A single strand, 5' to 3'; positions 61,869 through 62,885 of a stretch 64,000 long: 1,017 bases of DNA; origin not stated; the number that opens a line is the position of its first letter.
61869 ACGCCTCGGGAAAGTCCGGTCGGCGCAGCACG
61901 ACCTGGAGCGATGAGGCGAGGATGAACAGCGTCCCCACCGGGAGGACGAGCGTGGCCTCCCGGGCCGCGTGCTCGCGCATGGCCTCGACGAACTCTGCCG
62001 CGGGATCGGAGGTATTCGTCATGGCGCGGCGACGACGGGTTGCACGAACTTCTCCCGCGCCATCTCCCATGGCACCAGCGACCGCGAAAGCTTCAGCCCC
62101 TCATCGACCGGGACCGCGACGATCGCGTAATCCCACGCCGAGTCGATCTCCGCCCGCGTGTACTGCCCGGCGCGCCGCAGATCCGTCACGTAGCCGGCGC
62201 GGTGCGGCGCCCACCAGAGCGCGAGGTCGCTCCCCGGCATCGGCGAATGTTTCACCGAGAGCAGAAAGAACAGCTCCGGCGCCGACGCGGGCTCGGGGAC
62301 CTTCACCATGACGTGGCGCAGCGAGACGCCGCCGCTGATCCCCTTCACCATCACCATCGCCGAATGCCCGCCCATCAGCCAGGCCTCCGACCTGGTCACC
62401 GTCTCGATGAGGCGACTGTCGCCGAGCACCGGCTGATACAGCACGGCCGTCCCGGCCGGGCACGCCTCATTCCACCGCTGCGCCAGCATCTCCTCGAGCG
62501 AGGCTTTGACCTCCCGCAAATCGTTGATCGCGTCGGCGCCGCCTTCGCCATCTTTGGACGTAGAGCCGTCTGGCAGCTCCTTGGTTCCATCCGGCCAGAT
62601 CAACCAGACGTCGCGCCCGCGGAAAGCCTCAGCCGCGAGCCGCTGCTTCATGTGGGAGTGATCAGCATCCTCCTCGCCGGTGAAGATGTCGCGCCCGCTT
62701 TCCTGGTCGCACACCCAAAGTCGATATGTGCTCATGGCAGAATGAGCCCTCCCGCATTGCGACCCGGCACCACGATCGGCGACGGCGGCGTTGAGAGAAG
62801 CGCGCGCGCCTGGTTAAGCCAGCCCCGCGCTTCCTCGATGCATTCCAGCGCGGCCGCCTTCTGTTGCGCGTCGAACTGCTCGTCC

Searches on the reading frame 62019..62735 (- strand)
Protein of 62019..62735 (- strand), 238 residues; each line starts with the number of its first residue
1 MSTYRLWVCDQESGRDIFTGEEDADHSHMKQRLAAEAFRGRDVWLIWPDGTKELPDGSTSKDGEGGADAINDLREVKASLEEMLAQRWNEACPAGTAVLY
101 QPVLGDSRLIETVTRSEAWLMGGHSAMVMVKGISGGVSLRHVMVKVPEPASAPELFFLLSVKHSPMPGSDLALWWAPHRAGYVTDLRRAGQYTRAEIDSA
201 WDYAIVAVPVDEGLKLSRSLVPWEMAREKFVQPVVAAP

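Call 15: search_protein_families(library=phrogs, proteins=[window:62019-62735:-], max_evalue=0.001)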
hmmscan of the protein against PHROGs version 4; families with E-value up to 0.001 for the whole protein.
window:62019-62735:- (238 aa): 2 families
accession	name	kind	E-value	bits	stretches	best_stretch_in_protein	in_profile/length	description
phrog_19503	-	unknown function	1.6e-08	36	1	78-142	3-67/158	-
phrog_9165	-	unknown function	7.4e-08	33.5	1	87-142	13-67/70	-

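Call 102: search_protein_families(library=pfam, proteins=[window:62019-62735:-], max_evalue=0.001)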
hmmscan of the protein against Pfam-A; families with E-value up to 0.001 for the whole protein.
window:62019-62735:- (238 aa): 0 families
